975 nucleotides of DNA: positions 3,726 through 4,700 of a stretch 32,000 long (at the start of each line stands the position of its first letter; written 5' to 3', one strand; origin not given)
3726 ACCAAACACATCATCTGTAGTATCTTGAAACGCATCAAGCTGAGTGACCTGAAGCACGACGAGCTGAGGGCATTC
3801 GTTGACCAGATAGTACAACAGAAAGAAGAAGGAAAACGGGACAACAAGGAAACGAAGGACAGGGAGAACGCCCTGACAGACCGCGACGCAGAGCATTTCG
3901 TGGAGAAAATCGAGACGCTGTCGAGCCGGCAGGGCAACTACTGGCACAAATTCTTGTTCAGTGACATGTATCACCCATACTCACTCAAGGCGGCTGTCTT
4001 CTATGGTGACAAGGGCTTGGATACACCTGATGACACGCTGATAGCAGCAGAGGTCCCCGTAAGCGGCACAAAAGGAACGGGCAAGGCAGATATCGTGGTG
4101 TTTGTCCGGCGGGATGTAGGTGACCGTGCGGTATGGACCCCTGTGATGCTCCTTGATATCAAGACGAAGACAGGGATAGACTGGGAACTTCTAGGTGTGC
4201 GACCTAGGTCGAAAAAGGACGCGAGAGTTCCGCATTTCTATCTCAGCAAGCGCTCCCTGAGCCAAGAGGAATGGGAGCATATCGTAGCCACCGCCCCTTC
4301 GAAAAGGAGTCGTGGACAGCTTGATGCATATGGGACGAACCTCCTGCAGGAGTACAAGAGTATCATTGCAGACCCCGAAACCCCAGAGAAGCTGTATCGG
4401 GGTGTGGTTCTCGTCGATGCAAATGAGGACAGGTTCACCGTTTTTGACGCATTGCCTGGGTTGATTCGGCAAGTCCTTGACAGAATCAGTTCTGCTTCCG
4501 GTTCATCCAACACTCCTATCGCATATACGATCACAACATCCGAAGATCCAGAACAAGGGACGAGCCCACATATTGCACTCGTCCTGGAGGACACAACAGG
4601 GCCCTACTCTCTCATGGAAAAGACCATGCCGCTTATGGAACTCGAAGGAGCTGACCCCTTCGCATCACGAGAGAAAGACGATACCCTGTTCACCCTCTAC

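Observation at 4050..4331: Complete RecB/Cas4-type PD-(D/E)xK motif set embedded in the giant protein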

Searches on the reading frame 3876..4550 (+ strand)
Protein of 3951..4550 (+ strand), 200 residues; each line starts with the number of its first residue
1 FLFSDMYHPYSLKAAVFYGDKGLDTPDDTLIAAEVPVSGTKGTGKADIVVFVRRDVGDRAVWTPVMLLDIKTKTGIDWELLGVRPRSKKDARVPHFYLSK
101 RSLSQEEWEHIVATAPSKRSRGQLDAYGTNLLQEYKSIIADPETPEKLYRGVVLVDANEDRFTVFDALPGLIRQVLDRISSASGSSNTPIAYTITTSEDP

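Call 7: search_protein_families(library=pfam, proteins=[window:3951-4550:+], max_evalue=1)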
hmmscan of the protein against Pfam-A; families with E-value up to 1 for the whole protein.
window:3951-4550:+ (200 aa): 1 family
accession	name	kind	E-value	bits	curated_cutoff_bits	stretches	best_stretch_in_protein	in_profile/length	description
PF24344.1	PH_23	-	0.14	12.2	27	1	37-86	89-140/143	PH domain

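Call 20: search_solved_structures(query=A2, max_evalue=10, show_alignments=3)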
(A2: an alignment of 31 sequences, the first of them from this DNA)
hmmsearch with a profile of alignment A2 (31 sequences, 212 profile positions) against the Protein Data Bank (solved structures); distinct sequences matched with E-value up to 10: 0.

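Call 25: predict_structure(alignment_id=A2)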
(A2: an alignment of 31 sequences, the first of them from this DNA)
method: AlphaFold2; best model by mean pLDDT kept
length: 210 residues; sequences in the alignment: 31
mean_pLDDT: 90.6   pTM: 0.84
mean pLDDT of the five models: 90.6, 90.2, 89.8, 88.5, 88.0
residues with pLDDT >= 90: 145; 70-90: 61; 50-70: 2; < 50: 2
segments of 3 or more residues with pLDDT < 50: none
pLDDT, mean of each block of 10 residues (from residue 1): 82 90 94 95 91 95 85 95 92 95 90 86 91 93 92 95 89 94 93 94 72
secondary structure, 60 per line:
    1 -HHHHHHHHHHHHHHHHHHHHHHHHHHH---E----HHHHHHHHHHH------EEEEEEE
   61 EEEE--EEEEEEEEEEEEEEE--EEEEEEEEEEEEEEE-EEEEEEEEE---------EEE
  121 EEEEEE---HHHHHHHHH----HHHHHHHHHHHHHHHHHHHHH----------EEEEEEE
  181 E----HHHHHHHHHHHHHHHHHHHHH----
elements in order: H2-28 H37-47 E54-64 E67-81 E84-98 E100-108 E118-126 H130-138 H143-163 E174-181 H186-206

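Call 30: fold_search(model_id=the predicted structure, library=pdb)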
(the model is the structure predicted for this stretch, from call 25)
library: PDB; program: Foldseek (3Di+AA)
matches with E <= 10: 332; with E <= 0.001: 0
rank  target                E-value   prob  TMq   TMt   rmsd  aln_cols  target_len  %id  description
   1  8w5r_A                1.6e-01  0.08  0.13  0.19  21.3       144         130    8  Cryo-EM structure of Qb-Ab53 (released 2025-02-26)
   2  5im6_U                2.0e-01  0.13  0.17  0.22  23.8       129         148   15  Crystal structure of designed two-component self-assembling icosahedral cage I32-28 (released 2016-07-27)
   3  3nqn_B                2.3e-01  0.10  0.18  0.23  23.6       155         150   11  Crystal structure of a Protein with unknown function. (DR_2006) from DEINOCOCCUS RADIODURANS at 1.88 A resolution (released 2010-08-18)
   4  3nqn_A                3.1e-01  0.09  0.16  0.20  21.9       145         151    8  Crystal structure of a Protein with unknown function. (DR_2006) from DEINOCOCCUS RADIODURANS at 1.88 A resolution (released 2010-08-18)
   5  5ean_A                3.6e-01  0.10  0.14  0.04  11.0        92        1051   15  Crystal structure of Dna2 in complex with a 5' overhang DNA (released 2015-11-18)
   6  1qbe_A                4.6e-01  0.06  0.12  0.19  22.2       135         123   10  BACTERIOPHAGE Q BETA CAPSID (released 1996-07-11)
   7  9c76_B                4.6e-01  0.06  0.14  0.16  14.9       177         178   15  LRRK2 Roc domain RP (Ras-pocket) complexed to Divarasib (released 2024-12-11)
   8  9c4g_t                4.9e-01  0.06  0.12  0.19  17.7        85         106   10  Cutibacterium acnes 50S ribosomal subunit with Clindamycin bound (released 2024-08-21)
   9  6yfs_AB               5.2e-01  0.04  0.11  0.16  22.2       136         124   12  Virus-like particle of bacteriophage PQ-465 (released 2020-09-02)
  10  2iez_H                5.5e-01  0.07  0.13  0.15  14.7       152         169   10  Crystal Structure of mouse Rab27b bound to GDP in monoclinic space group (released 2007-05-01)
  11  8w5o_A                6.3e-01  0.01  0.08  0.10  20.8       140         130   10  Cryo-EM structure of Qb-Ab31 (released 2025-02-26)
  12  9c76_A                6.7e-01  0.04  0.13  0.15  14.4       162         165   15  LRRK2 Roc domain RP (Ras-pocket) complexed to Divarasib (released 2024-12-11)
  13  5i8u_D                7.1e-01  0.06  0.09  0.10  16.0        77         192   13  Crystal Structure of the RV1700 (MT ADPRASE) E142Q mutant (released 2016-10-12)
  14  1y88                  7.6e-01  0.15  0.15  0.17   7.7        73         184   12  Crystal Structure of Protein of Unknown Function AF1548 (released 2004-12-21)
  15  9hc4_JY               7.6e-01  0.12  0.08  0.17  11.7        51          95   14  Cryo-EM structure of P. urativorans 70S ribosome with 2 copies of bS20. (released 2025-03-26)
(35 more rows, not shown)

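Call 32: search_protein_representatives(alignment_id=A2)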
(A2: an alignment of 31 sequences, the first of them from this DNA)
Query: 31 sequences, 212 profile positions. Proteins with E-value up to 0.001 (for the whole library): 118; up to 1e-10: 109; up to 1e-30: 66. The best 118 are listed.
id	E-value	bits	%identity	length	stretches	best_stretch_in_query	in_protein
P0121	1.4e-88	312.1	-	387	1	3-209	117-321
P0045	3.5e-84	297.7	-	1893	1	2-210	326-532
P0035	1.7e-83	295.5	-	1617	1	1-210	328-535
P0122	8.7e-83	293.2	-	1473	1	1-208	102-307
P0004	1.5e-82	292.4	-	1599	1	2-210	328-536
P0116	1.9e-82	292.0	-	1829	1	1-209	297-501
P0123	2.3e-82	291.8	-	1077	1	1-209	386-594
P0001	3.0e-82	291.4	-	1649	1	1-209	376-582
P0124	3.2e-82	291.3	-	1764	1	2-209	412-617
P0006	9.2e-82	289.8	-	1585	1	1-210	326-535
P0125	1.1e-81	289.6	-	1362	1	2-209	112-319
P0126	5.3e-81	287.3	-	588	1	3-209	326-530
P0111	5.5e-81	287.3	-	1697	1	1-210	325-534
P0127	7.3e-81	286.9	-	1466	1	1-209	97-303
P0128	1.6e-80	285.7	-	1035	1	2-210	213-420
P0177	7.7e-29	116.9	-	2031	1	7-207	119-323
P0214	1.2e-14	70.5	-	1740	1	15-184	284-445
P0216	1.6e-12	63.5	-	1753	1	5-192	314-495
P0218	5.7e-08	48.7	-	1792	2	24-99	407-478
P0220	3.2e-06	43.0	-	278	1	54-207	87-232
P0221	5.4e-06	42.2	-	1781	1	45-187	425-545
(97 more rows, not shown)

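Call 34: search_protein_families(library=pfam, proteins=[P0220, P0218, P0221, P0216, P0214, P0177], max_evalue=0.01)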
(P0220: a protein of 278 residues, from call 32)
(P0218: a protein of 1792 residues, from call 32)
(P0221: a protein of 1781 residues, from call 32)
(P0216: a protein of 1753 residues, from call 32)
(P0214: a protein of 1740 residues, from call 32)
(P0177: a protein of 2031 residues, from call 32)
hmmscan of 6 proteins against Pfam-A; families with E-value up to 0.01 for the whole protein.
P0220 (278 aa): 0 families

P0218 (1792 aa): 0 families

P0221 (1781 aa): 8 families
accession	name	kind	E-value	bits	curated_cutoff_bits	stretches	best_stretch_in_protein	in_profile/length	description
PF13424.12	TPR_12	-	6.5e-12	45.9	30.1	1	1652-1716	5-71/77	Tetratricopeptide repeat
PF07719.23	TPR_2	-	7.4e-07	29.3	27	1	1692-1716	3-27/34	Tetratricopeptide repeat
PF00515.34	TPR_1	-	1.1e-06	28.6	27.8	1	1692-1716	3-27/34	Tetratricopeptide repeat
PF13181.12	TPR_8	-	0.00023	21.5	25.7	1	1692-1718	3-29/34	Tetratricopeptide repeat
PF13414.12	TPR_11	-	0.0032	17.6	26.8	0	1697-1718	1-22/42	TPR repeat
PF13174.12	TPR_6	-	0.0033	18.4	26.3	0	1692-1716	2-26/33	Tetratricopeptide repeat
PF13374.12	TPR_10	-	0.0037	17.7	27.5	0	1653-1682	5-34/42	Tetratricopeptide repeat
PF10602.15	RPN7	-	0.0038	17.4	29.6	0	1693-1772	39-118/174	26S proteasome subunit RPN7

P0216 (1753 aa): 0 families

P0214 (1740 aa): 1 family
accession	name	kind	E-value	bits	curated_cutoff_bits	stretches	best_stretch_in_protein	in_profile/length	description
PF13424.12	TPR_12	-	5e-05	23.9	30.1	0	1567-1633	4-72/77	Tetratricopeptide repeat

P0177 (2031 aa): 4 families
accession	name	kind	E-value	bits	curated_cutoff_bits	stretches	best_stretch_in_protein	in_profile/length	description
PF13424.12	TPR_12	-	2.1e-10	41.1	30.1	2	1660-1732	2-76/77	Tetratricopeptide repeat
PF07719.23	TPR_2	-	0.0002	21.7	27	0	1703-1731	3-31/34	Tetratricopeptide repeat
PF17874.7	TPR_MalT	-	0.0034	17.1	45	1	1676-1860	16-196/336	MalT-like TPR region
PF13374.12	TPR_10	-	0.0042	17.5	27.5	0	1701-1733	2-34/42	Tetratricopeptide repeat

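Call 35: fold_search(model_id=the predicted structure, library=viral)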
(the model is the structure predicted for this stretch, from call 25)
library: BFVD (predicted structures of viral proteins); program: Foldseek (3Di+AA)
matches with E <= 10: 551; with E <= 0.001: 0
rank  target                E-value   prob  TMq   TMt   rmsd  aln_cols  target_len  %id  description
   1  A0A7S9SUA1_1          3.2e-02  0.54  0.30  0.10   8.3       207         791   12  Uncharacterized protein [Virus NIOZ-UU157]
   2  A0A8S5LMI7            4.7e-02  0.15  0.12  0.10  15.3       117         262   11  Uncharacterized protein [Podoviridae sp. ctiuS14]
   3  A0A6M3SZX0            6.1e-02  0.16  0.23  0.21  19.3       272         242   12  Exonuclease [Streptomyces phage Issmi]
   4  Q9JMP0                6.9e-02  0.54  0.26  0.10   7.1       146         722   13  (no name in the UniProt tables at hand)
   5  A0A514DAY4            1.5e-01  0.11  0.14  0.17  19.3       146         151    6  Uncharacterized protein [Leviviridae sp.]
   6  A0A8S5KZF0            1.5e-01  0.08  0.11  0.13  21.1       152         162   12  Coat protein [ssRNA phage SRR7976300_1]
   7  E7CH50                1.5e-01  0.05  0.12  0.13  27.1       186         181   14  E3 ORFA [Murine adenovirus 2]
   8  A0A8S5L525            1.9e-01  0.03  0.09  0.12  23.1       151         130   10  Coat protein [ssRNA phage SRR5466725_15]
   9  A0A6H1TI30            2.0e-01  0.05  0.11  0.07  33.5       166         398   12  (no name in the UniProt tables at hand)
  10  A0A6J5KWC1            2.4e-01  0.12  0.13  0.21  21.5       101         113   15  Uncharacterized protein [uncultured Caudovirales phage]
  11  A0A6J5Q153            2.4e-01  0.05  0.14  0.12  25.0       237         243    8  Uncharacterized protein [uncultured Caudovirales phage]
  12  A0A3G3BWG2            3.1e-01  0.13  0.13  0.14  21.6       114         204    4  (no name in the UniProt tables at hand)
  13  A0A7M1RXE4            3.1e-01  0.07  0.18  0.15  17.1       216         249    9  Uncharacterized protein [uncultured phage cr106_1]
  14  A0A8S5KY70            3.1e-01  0.04  0.09  0.15  21.6       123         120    8  Coat protein [ssRNA phage Gerhypos.2_16]
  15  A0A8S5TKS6            3.5e-01  0.12  0.14  0.28  20.4        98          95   15  Uncharacterized protein [Podoviridae sp. ctz6O13]
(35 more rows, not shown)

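Call 41: search_protein_families(library=pfam, alignment_id=A2, max_evalue=10)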
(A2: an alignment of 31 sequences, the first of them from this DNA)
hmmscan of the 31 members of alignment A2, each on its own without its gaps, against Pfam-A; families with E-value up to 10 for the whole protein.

A. member 1, seq(210 aa): 1 family
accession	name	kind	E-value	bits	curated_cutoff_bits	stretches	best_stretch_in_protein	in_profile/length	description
PF24344.1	PH_23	-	0.14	12.1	27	1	62-111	89-140/143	PH domain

B. families by the number of members that match (of 31 scanned): 16 families
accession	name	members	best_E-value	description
PF08223.16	PaaX_C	3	0.0071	PaaX-like protein C-terminal domain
PF24344.1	PH_23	3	0.11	PH domain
PF13588.12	HSDR_N_2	2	0.22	Type I restriction enzyme R protein N terminus (HSDR_N)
PF19152.5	DUF5834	1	0.0057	Family of unknown function (DUF5834)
PF20776.3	SLS1_N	1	0.049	SLS1 protein N-terminal domain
PF00613.26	PI3Ka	1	0.062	Phosphoinositide 3-kinase family, accessory domain (PIK domain)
PF20797.2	HepT-like_2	1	0.1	HepT-like protein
PF13088.12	BNR_2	1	0.11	BNR repeat-like domain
PF10028.14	DUF2270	1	0.13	Predicted integral membrane protein (DUF2270)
PF25491.1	CCHC_BCL-11A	1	0.16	BCL-11A-like CCHC zinc finger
PF19348.4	DUF5926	1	0.16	Family of unknown function (DUF5926)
PF04313.20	HSDR_N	1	0.17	Type I restriction enzyme R protein N terminus (HSDR_N)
PF07540.16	NOC3p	1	0.18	Nucleolar complex-associated protein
PF15428.11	Imm26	1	0.25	Immunity protein 26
PF15342.11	FAM212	1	0.25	FAM212 family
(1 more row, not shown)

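Call 101: search_protein_families(library=phrogs, alignment_id=A2, max_evalue=10)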
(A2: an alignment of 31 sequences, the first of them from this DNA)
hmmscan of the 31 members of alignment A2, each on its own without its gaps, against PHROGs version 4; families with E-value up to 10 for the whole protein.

A. member 1, seq(210 aa): 0 families

B. families by the number of members that match (of 31 scanned): 14 families
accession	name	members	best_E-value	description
phrog_22106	-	3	0.087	-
phrog_3192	-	1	0.018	-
phrog_6396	-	1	0.06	-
phrog_34467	-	1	0.076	-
phrog_17733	-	1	0.1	-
phrog_15914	-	1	0.11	-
phrog_31873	-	1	0.15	-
phrog_12193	-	1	0.25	-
phrog_6857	-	1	0.25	-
phrog_17080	-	1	0.34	-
phrog_15731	-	1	0.35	tail assembly chaperone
phrog_1670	-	1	0.36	DNA binding protein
phrog_13292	-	1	0.4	-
phrog_23409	-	1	0.42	-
